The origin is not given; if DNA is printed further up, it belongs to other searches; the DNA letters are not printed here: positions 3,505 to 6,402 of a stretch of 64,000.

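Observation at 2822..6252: Cytoplasmic pyrogallol-hydroxytransferase-like Mo enzyme (alpha without Fe-S/Tat; beta with CarboxypepD_reg-like barrel) in a glycoside/polyphenol locus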

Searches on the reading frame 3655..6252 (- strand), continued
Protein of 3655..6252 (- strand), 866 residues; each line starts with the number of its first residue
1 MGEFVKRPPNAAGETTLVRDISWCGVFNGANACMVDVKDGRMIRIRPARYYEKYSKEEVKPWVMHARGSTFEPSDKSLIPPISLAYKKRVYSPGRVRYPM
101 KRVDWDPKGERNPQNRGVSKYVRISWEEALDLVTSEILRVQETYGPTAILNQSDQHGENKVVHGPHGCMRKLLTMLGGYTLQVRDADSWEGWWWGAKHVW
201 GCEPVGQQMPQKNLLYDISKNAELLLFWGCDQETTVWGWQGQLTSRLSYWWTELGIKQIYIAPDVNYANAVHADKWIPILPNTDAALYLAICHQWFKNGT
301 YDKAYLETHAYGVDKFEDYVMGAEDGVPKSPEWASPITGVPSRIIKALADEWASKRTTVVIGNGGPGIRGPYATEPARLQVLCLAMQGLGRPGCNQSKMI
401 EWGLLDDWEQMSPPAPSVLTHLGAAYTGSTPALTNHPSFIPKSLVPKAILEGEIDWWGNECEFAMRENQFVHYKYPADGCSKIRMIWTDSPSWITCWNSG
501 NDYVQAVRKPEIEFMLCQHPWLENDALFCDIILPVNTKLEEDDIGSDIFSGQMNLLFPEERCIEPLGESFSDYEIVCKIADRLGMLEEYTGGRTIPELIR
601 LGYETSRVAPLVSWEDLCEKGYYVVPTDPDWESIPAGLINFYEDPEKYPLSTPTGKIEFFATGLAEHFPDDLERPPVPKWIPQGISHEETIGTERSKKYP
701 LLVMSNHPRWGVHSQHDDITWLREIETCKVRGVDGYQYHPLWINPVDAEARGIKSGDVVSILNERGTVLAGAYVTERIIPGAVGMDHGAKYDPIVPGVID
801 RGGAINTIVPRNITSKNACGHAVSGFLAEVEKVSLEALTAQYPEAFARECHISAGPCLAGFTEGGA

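Call 12: find_homologous_proteins(query=window:3655-6252:-, max_evalue=1e-20)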
Query window:3655-6252:- (866 aa): 4308 proteins with E <= 1e-20 among 8000 candidates; the best 120 are listed.
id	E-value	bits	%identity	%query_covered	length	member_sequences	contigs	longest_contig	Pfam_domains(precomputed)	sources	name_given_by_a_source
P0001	0.0e+0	1957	92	100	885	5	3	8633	PF21423.3,PF00384.28,PF01568.28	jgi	jgi:molybdopterin guanine dinucleotide-containing S/N-oxide reductase-like protein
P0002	0.0e+0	1912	90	100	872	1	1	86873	PF21423.3,PF00384.28,PF01568.28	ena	-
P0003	0.0e+0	1911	90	100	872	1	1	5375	PF21423.3,PF00384.28,PF01568.28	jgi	jgi:molybdopterin guanine dinucleotide-containing S/N-oxide reductase-like protein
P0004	0.0e+0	1909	90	100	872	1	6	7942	PF21423.3,PF00384.28,PF01568.28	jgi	jgi:molybdopterin guanine dinucleotide-containing S/N-oxide reductase-like protein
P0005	0.0e+0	1906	90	100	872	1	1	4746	PF21423.3,PF00384.28,PF01568.28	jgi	jgi:molybdopterin guanine dinucleotide-containing S/N-oxide reductase-like protein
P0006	0.0e+0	1900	90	100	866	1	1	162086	PF21423.3,PF00384.28,PF01568.28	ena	-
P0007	0.0e+0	1848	87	100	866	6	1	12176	PF21423.3,PF00384.28,PF01568.28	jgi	jgi:molybdopterin guanine dinucleotide-containing S/N-oxide reductase-like protein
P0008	0.0e+0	1846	87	100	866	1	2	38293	PF21423.3,PF00384.28,PF01568.28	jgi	-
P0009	0.0e+0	1827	86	100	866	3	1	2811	PF21423.3,PF00384.28,PF01568.28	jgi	-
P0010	0.0e+0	1811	85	100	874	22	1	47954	PF21423.3,PF00384.28,PF01568.28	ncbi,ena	-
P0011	0.0e+0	1809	85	100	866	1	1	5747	PF21423.3,PF00384.28,PF01568.28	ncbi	-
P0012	0.0e+0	1789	84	100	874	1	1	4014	PF21423.3,PF00384.28,PF01568.28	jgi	jgi:molybdopterin guanine dinucleotide-containing S/N-oxide reductase-like protein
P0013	0.0e+0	1786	85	100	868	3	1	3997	PF21423.3,PF00384.28,PF01568.28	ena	-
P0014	0.0e+0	1772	84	99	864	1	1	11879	PF21423.3,PF00384.28,PF01568.28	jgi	-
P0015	0.0e+0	1771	84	99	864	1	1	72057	PF21423.3,PF00384.28,PF01568.28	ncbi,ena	-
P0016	0.0e+0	1769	82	100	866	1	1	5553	PF21423.3,PF00384.28,PF01568.28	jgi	jgi:molybdopterin guanine dinucleotide-containing S/N-oxide reductase-like protein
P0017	0.0e+0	1762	82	100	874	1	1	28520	PF21423.3,PF00384.28,PF01568.28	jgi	jgi:molybdopterin guanine dinucleotide-containing S/N-oxide reductase-like protein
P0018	0.0e+0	1761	82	100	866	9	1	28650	PF21423.3,PF00384.28,PF01568.28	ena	-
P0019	0.0e+0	1731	82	99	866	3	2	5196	PF21423.3,PF00384.28,PF01568.28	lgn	-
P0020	0.0e+0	1722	80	100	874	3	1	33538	PF21423.3,PF00384.28,PF01568.28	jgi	jgi:molybdopterin guanine dinucleotide-containing S/N-oxide reductase-like protein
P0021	0.0e+0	1720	81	99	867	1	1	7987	PF21423.3,PF00384.28,PF01568.28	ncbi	ncbi:molybdopterin-dependent oxidoreductase [Thermodesulfobacteriota bacterium]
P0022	0.0e+0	1715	81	100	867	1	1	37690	PF21423.3,PF00384.28,PF01568.28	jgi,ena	-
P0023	0.0e+0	1715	80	100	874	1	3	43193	PF21423.3,PF00384.28,PF01568.28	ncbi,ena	-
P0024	0.0e+0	1708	82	98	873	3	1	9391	PF21423.3,PF00384.28,PF01568.28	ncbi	-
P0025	0.0e+0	1704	82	98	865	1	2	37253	PF21423.3,PF00384.28,PF01568.28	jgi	-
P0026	0.0e+0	1704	82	98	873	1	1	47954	PF21423.3,PF00384.28,PF01568.28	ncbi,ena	-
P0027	0.0e+0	1704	82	98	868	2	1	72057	PF21423.3,PF00384.28,PF01568.28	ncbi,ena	-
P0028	0.0e+0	1701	80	99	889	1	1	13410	PF21423.3,PF00384.28,PF01568.28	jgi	jgi:molybdopterin guanine dinucleotide-containing S/N-oxide reductase-like protein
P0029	0.0e+0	1693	81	98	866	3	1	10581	PF21423.3,PF00384.28,PF01568.28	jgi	jgi:molybdopterin guanine dinucleotide-containing S/N-oxide reductase-like protein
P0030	0.0e+0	1693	80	99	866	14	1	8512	PF21423.3,PF00384.28,PF01568.28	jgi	jgi:trimethylamine-N-oxide reductase (cytochrome c)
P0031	0.0e+0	1685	79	100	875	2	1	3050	PF21423.3,PF00384.28,PF01568.28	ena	-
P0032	0.0e+0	1683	80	99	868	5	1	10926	PF21423.3,PF00384.28,PF01568.28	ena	-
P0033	0.0e+0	1677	79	99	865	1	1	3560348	PF21423.3,PF00384.28,PF01568.28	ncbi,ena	-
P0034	0.0e+0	1674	80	99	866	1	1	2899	PF21423.3,PF00384.28,PF01568.28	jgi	jgi:molybdopterin guanine dinucleotide-containing S/N-oxide reductase-like protein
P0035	0.0e+0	1669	81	98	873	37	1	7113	PF21423.3,PF00384.28,PF01568.28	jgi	-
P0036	0.0e+0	1663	79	100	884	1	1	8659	PF21423.3,PF00384.28,PF01568.28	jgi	jgi:molybdopterin guanine dinucleotide-containing S/N-oxide reductase-like protein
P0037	0.0e+0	1660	79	98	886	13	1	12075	PF21423.3,PF00384.28,PF01568.28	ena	-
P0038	0.0e+0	1658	80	98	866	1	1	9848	PF21423.3,PF00384.28,PF01568.28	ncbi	-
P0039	0.0e+0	1653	78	99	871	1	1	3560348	PF21423.3,PF00384.28,PF01568.28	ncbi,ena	-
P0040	0.0e+0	1649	78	100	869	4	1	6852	PF21423.3,PF00384.28,PF01568.28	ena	-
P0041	0.0e+0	1647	79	99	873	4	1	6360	PF21423.3,PF00384.28,PF01568.28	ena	-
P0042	0.0e+0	1643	78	100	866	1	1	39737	PF21423.3,PF00384.28,PF01568.28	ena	-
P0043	0.0e+0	1635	78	98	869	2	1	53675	PF21423.3,PF00384.28,PF01568.28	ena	-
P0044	0.0e+0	1635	78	99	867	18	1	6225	PF21423.3,PF00384.28,PF01568.28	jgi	jgi:molybdopterin guanine dinucleotide-containing S/N-oxide reductase-like protein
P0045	0.0e+0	1635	78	100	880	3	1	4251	PF21423.3,PF00384.28,PF01568.28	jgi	-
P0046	0.0e+0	1622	78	98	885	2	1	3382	PF21423.3,PF00384.28,PF01568.28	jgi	jgi:anaerobic selenocysteine-containing dehydrogenase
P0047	0.0e+0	1619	77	100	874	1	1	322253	PF21423.3,PF00384.28,PF01568.28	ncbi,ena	-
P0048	0.0e+0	1618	77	99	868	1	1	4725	PF21423.3,PF00384.28,PF01568.28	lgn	-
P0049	0.0e+0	1616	77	99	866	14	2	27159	PF21423.3,PF00384.28,PF01568.28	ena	-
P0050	0.0e+0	1615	78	98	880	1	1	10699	PF21423.3,PF00384.28,PF01568.28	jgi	jgi:molybdopterin guanine dinucleotide-containing S/N-oxide reductase-like protein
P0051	0.0e+0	1612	76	100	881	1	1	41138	PF21423.3,PF00384.28,PF01568.28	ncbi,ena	-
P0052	0.0e+0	1611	77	99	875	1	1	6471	PF21423.3,PF00384.28,PF01568.28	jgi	jgi:anaerobic selenocysteine-containing dehydrogenase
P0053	0.0e+0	1609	77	100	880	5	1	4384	PF21423.3,PF00384.28,PF01568.28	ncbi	-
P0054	0.0e+0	1609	76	100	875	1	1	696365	PF21423.3,PF00384.28,PF01568.28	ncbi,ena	-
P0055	0.0e+0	1606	78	98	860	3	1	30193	PF21423.3,PF00384.28,PF01568.28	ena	-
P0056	0.0e+0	1606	78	98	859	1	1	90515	PF21423.3,PF00384.28,PF01568.28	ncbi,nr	ncbi:MAG: molybdopterin-dependent oxidoreductase [Thermoleophilia bacterium]|nr:molybdopterin-depend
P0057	0.0e+0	1605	77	98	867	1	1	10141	PF21423.3,PF00384.28,PF01568.28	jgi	jgi:anaerobic selenocysteine-containing dehydrogenase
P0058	0.0e+0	1604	76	100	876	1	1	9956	PF21423.3,PF00384.28,PF01568.28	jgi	jgi:anaerobic selenocysteine-containing dehydrogenase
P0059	0.0e+0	1604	76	99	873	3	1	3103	PF21423.3,PF00384.28,PF01568.28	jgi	jgi:anaerobic selenocysteine-containing dehydrogenase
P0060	0.0e+0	1602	75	100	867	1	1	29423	PF21423.3,PF00384.28,PF01568.28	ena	-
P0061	0.0e+0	1594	75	99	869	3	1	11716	PF21423.3,PF00384.28,PF01568.28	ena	-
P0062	0.0e+0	1593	76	98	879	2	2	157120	PF21423.3,PF00384.28,PF01568.28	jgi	-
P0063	0.0e+0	1591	76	98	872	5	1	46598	PF21423.3,PF00384.28,PF01568.28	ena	-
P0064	0.0e+0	1591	75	100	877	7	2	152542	PF21423.3,PF00384.28,PF01568.28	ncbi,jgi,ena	jgi:trimethylamine-N-oxide reductase (cytochrome c)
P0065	0.0e+0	1591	76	99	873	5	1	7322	PF21423.3,PF00384.28,PF01568.28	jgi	jgi:trimethylamine-N-oxide reductase (cytochrome c)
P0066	0.0e+0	1588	76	98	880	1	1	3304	PF21423.3,PF00384.28,PF01568.28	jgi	jgi:molybdopterin guanine dinucleotide-containing S/N-oxide reductase-like protein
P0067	0.0e+0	1587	76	99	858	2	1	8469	PF21423.3,PF00384.28,PF01568.28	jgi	-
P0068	0.0e+0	1587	76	98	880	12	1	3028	PF21423.3,PF00384.28,PF01568.28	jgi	jgi:trimethylamine-N-oxide reductase (cytochrome c)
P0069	0.0e+0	1584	76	98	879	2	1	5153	PF21423.3,PF00384.28,PF01568.28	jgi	jgi:molybdopterin guanine dinucleotide-containing S/N-oxide reductase-like protein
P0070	0.0e+0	1584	76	98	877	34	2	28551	PF21423.3,PF00384.28,PF01568.28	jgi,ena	-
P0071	0.0e+0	1583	75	98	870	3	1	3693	PF21423.3,PF00384.28,PF01568.28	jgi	jgi:molybdopterin guanine dinucleotide-containing S/N-oxide reductase-like protein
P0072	0.0e+0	1583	75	99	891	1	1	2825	PF21423.3,PF00384.28,PF01568.28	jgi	-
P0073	0.0e+0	1581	75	100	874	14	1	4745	PF21423.3,PF00384.28,PF01568.28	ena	-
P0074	0.0e+0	1577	75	99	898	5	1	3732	PF21423.3,PF00384.28,PF01568.28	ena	-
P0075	0.0e+0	1575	75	100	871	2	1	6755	PF21423.3,PF00384.28,PF01568.28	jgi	-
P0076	0.0e+0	1574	75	99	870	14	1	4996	PF21423.3,PF00384.28,PF01568.28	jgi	jgi:anaerobic selenocysteine-containing dehydrogenase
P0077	0.0e+0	1573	75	99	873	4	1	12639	PF21423.3,PF00384.28,PF01568.28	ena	-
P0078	0.0e+0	1568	74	100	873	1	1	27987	PF21423.3,PF00384.28,PF01568.28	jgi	jgi:molybdopterin guanine dinucleotide-containing S/N-oxide reductase-like protein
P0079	0.0e+0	1565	75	99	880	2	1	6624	PF21423.3,PF00384.28,PF01568.28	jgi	jgi:trimethylamine-N-oxide reductase (cytochrome c)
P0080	0.0e+0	1562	75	99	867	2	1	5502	PF21423.3,PF00384.28,PF01568.28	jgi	-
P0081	0.0e+0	1559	75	98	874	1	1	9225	PF21423.3,PF00384.28,PF01568.28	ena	-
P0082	0.0e+0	1558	75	99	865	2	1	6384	PF21423.3,PF00384.28,PF01568.28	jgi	-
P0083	0.0e+0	1557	75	97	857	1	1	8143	PF21423.3,PF00384.28,PF01568.28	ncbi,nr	ncbi:MAG: molybdopterin-dependent oxidoreductase [Thermoleophilia bacterium]|nr:molybdopterin-depend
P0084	0.0e+0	1557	75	99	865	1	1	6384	PF21423.3,PF00384.28,PF01568.28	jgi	-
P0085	0.0e+0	1557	74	99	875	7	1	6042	PF21423.3,PF00384.28,PF01568.28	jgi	jgi:molybdopterin guanine dinucleotide-containing S/N-oxide reductase-like protein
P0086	0.0e+0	1555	75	99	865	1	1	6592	PF21423.3,PF00384.28,PF01568.28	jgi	-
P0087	0.0e+0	1552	74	99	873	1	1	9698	PF21423.3,PF00384.28,PF01568.28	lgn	-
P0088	0.0e+0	1552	74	100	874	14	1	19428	PF21423.3,PF00384.28,PF01568.28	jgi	jgi:trimethylamine-N-oxide reductase (cytochrome c)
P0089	0.0e+0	1551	74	99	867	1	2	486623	PF21423.3,PF00384.28,PF01568.28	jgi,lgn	-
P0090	0.0e+0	1550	75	100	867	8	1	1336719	PF21423.3,PF00384.28,PF01568.28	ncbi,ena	-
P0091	0.0e+0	1549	75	98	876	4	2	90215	PF21423.3,PF00384.28,PF01568.28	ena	-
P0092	0.0e+0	1548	75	100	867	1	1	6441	PF21423.3,PF00384.28,PF01568.28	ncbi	-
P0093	0.0e+0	1548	75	97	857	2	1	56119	PF21423.3,PF00384.28,PF01568.28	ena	-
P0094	0.0e+0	1547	75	100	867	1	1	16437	PF21423.3,PF00384.28,PF01568.28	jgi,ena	-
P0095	0.0e+0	1547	75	99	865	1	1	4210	PF21423.3,PF00384.28,PF01568.28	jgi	jgi:anaerobic selenocysteine-containing dehydrogenase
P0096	0.0e+0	1547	74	99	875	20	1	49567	PF21423.3,PF00384.28,PF01568.28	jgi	jgi:anaerobic selenocysteine-containing dehydrogenase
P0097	0.0e+0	1547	75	99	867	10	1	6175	PF21423.3,PF00384.28,PF01568.28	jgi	-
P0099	0.0e+0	1539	74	100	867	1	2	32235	PF21423.3,PF00384.28,PF01568.28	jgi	jgi:anaerobic selenocysteine-containing dehydrogenase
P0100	0.0e+0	1539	74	99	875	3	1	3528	PF21423.3,PF00384.28,PF01568.28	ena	-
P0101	0.0e+0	1538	74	99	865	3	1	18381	PF21423.3,PF00384.28,PF01568.28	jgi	jgi:trimethylamine-N-oxide reductase (cytochrome c)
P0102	0.0e+0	1537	74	100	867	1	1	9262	PF21423.3,PF00384.28,PF01568.28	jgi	jgi:anaerobic selenocysteine-containing dehydrogenase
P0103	0.0e+0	1536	75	99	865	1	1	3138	PF21423.3,PF00384.28,PF01568.28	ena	-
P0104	0.0e+0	1536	74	100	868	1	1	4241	PF21423.3,PF00384.28,PF01568.28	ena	-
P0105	0.0e+0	1536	75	99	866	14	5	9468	PF21423.3,PF00384.28,PF01568.28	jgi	jgi:anaerobic selenocysteine-containing dehydrogenase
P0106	0.0e+0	1535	74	100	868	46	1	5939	PF21423.3,PF00384.28,PF01568.28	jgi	jgi:trimethylamine-N-oxide reductase (cytochrome c)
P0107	0.0e+0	1535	74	100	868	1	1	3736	PF21423.3,PF00384.28,PF01568.28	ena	-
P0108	0.0e+0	1535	74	100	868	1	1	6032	PF21423.3,PF00384.28,PF01568.28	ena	-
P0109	0.0e+0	1534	75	99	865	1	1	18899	PF21423.3,PF00384.28,PF01568.28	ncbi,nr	ncbi:MAG TPA: molybdopterin-dependent oxidoreductase [Thermoleophilia bacterium]|nr:molybdopterin-de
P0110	0.0e+0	1534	73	99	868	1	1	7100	PF21423.3,PF00384.28,PF01568.28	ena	-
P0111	0.0e+0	1534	75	99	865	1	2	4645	PF21423.3,PF00384.28,PF01568.28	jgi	-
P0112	0.0e+0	1534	73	99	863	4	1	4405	PF21423.3,PF00384.28,PF01568.28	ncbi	-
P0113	0.0e+0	1533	74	99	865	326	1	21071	PF21423.3,PF00384.28,PF01568.28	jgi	-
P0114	0.0e+0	1533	74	99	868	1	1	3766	PF21423.3,PF00384.28,PF01568.28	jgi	jgi:trimethylamine-N-oxide reductase (cytochrome c)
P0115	0.0e+0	1532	74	99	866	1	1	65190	PF21423.3,PF00384.28,PF01568.28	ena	-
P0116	0.0e+0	1532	74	99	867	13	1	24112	PF21423.3,PF00384.28,PF01568.28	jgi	-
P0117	0.0e+0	1530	74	100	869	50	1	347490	PF21423.3,PF00384.28,PF01568.28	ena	-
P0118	0.0e+0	1528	74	98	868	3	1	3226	PF21423.3,PF00384.28,PF01568.28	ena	-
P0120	0.0e+0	1527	74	98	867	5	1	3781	PF21423.3,PF00384.28,PF01568.28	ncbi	-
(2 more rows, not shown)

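Call 13: find_encoding_contigs(protein=window:3655-6252:-, flank=10000, max_places=4)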
Protein window:3655-6252:- (866 aa): no gene with exactly this product is on record in the collection.

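Call 14: find_encoding_contigs(protein=P0006, flank=10000, max_places=3)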
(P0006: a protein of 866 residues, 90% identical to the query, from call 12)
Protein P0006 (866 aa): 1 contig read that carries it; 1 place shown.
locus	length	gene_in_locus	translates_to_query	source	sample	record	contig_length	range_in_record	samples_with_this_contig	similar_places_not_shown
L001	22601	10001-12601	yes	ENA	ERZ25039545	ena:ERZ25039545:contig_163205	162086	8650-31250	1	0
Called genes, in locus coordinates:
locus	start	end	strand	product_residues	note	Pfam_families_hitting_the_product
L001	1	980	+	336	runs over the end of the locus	-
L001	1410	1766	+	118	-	PF04203:Sortase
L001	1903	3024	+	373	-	PF00188:CAP, PF00395:SLH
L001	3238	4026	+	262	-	PF00903:Glyoxalase (weak), PF18029:Glyoxalase_6 (weak), PF00903:Glyoxalase, PF18029:Glyoxalase_6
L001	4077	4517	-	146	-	PF04120:Iron_permease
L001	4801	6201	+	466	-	PF19291:TREH_N, PF00723:Glyco_hydro_15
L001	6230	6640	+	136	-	PF00723:Glyco_hydro_15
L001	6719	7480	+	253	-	PF05239:PRC (weak)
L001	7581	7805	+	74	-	PF11518:DUF3221 (weak)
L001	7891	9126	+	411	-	PF07690:MFS_1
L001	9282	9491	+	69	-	PF10967:DUF2769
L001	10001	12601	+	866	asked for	PF21423:AhtL-like_1st, PF00384:Molybdopterin, PF01568:Molydop_binding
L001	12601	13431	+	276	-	PF12838:Fer4_7 (faint), PF13237:Fer4_10 (faint), PF13187:Fer4_9 (faint), PF13247:Fer4_11, PF13620:CarboxypepD_reg, PF13715:CarbopepD_reg_2 (weak)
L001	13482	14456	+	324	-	PF01699:Na_Ca_ex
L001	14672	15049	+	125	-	-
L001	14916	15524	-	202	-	-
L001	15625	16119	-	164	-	-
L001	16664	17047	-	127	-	-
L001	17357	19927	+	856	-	-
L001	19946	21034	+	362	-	PF06165:GH94_b-supersand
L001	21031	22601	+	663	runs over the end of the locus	PF06165:GH94_b-supersand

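Call 15: find_encoding_contigs(protein=P0002, flank=10000, max_places=3)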
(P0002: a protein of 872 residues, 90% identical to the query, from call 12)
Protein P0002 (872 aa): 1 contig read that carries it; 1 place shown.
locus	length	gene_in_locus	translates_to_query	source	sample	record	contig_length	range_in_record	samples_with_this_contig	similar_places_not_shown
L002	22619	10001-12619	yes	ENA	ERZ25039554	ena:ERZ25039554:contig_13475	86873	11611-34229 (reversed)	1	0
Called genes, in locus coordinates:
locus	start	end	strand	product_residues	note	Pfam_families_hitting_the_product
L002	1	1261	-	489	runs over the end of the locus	PF00289:Biotin_carb_N, PF02222:ATP-grasp, PF02655:ATP-grasp_3 (weak), PF02786:CPSase_L_D2, PF08443:RimK (faint), PF07478:Dala_Dala_lig_C, PF02785:Biotin_carb_C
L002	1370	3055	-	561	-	PF00682:HMGL-like, PF02436:PYC_OADA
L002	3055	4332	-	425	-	PF06792:UPF0261, PF23189:UPF0261_C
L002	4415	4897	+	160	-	-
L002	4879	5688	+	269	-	PF00106:adh_short, PF08659:KR, PF13561:adh_short_C2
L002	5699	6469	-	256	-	PF00106:adh_short, PF08659:KR, PF13561:adh_short_C2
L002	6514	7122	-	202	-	PF00958:GMP_synt_C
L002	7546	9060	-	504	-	PF08903:DUF1846, PF20921:DUF1846_C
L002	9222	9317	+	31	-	-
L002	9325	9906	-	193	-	PF00440:TetR_N, PF16925:TetR_C_13 (faint)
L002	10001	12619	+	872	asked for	PF21423:AhtL-like_1st, PF00384:Molybdopterin, PF01568:Molydop_binding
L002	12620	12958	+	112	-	PF12838:Fer4_7 (faint), PF13247:Fer4_11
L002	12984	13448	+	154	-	PF13620:CarboxypepD_reg, PF13715:CarbopepD_reg_2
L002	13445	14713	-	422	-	-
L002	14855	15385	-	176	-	-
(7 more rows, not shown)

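Call 16: find_encoding_contigs(protein=P0010, flank=10000, max_places=3)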
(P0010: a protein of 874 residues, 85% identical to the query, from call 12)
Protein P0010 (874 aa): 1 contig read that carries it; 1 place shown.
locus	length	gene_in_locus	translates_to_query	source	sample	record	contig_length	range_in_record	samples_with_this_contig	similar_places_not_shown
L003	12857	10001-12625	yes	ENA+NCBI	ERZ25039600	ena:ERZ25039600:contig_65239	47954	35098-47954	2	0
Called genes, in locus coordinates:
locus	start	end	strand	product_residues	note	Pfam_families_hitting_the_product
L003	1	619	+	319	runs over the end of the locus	PF04199:Cyclase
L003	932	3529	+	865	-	PF21423:AhtL-like_1st, PF00384:Molybdopterin, PF01568:Molydop_binding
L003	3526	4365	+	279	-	PF13247:Fer4_11, PF13620:CarboxypepD_reg, PF13715:CarbopepD_reg_2 (weak)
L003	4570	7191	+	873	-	PF21423:AhtL-like_1st, PF00384:Molybdopterin, PF01568:Molydop_binding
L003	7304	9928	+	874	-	PF21423:AhtL-like_1st, PF00384:Molybdopterin, PF01568:Molydop_binding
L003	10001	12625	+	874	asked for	PF21423:AhtL-like_1st, PF00384:Molybdopterin, PF01568:Molydop_binding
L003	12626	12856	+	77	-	?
